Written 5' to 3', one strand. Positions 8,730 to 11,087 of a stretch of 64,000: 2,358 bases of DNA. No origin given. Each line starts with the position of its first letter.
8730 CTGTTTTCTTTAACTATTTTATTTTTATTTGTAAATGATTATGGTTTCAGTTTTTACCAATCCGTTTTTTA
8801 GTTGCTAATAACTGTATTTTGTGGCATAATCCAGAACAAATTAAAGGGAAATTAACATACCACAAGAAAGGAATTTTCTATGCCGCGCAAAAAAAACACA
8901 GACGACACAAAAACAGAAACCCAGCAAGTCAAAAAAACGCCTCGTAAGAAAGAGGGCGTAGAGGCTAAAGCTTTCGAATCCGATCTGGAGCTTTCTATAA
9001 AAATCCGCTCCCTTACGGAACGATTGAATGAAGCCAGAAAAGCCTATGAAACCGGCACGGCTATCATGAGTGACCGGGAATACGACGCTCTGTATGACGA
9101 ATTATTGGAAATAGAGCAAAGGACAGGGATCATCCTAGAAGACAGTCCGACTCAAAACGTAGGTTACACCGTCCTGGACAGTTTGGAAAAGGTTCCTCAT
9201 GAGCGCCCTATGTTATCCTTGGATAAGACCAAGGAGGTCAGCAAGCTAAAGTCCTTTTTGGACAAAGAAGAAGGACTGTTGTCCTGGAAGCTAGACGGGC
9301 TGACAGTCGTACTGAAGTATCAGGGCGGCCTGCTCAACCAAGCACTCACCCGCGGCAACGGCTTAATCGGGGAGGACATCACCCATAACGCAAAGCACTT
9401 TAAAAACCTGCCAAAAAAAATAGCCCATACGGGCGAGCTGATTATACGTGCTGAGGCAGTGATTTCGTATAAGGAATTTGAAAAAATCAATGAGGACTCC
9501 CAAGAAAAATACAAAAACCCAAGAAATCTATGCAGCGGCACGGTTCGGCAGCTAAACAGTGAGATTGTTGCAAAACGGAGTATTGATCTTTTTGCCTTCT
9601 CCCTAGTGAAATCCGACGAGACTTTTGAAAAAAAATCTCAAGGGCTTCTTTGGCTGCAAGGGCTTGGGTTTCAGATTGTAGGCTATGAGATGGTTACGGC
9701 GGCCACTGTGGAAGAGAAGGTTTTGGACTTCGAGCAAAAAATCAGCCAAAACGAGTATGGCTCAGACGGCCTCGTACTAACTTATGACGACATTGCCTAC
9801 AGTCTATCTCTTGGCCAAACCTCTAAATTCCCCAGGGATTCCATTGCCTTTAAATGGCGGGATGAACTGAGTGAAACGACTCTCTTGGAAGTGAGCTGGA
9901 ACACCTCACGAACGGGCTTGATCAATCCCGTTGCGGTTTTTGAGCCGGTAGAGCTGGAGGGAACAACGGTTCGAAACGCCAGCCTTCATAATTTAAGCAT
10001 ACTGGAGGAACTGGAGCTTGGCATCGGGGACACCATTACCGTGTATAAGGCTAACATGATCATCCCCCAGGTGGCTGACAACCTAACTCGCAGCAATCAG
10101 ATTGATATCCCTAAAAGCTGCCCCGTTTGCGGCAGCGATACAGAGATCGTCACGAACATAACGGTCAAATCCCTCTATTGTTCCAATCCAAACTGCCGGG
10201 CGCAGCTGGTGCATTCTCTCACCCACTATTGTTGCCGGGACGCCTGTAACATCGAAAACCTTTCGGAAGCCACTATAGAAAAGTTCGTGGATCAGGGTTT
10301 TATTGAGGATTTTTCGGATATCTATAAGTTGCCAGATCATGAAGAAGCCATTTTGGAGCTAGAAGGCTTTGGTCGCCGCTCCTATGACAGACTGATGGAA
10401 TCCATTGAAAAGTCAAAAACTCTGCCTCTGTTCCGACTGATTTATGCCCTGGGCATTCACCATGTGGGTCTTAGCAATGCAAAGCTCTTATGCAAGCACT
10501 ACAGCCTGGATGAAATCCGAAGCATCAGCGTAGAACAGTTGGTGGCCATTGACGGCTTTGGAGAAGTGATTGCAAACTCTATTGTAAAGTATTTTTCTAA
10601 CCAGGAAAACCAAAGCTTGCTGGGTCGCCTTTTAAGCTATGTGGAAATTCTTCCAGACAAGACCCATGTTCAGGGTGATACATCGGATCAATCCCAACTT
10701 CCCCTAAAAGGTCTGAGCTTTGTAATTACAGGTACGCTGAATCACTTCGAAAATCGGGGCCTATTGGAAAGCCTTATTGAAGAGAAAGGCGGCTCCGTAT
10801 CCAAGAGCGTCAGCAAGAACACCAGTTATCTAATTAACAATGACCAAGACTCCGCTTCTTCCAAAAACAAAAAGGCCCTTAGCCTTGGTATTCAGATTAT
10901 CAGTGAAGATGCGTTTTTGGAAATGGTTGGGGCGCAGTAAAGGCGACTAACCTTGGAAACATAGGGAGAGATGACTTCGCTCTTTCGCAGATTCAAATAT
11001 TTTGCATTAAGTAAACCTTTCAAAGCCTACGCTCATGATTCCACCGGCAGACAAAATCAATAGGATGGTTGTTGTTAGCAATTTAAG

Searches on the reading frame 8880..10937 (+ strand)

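Call 56: search_protein_families(library=pfam, proteins=[window:8880-10937:+], max_evalue=0.00001)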
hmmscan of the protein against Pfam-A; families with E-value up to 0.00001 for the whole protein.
window:8880-10937:+ (686 aa): 5 families
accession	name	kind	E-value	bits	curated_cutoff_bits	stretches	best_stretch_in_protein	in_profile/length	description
PF01653.23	DNA_ligase_aden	-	2.1e-52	178.6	27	1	101-327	3-251/253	NAD-dependent DNA ligase adenylation domain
PF03120.22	DNA_ligase_OB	-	1e-24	86.6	32.9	1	332-406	1-75/79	NAD-dependent DNA ligase OB-fold domain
PF12826.13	HHH_2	-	4.3e-18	65.7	27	1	519-580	1-63/64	Helix-hairpin-helix motif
PF00533.33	BRCT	-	1e-09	38.9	21.3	1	606-682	3-77/78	BRCA1 C Terminus (BRCT) domain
PF14520.12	HHH_5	-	1e-06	29.5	27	0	524-570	5-53/57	Helix-hairpin-helix domain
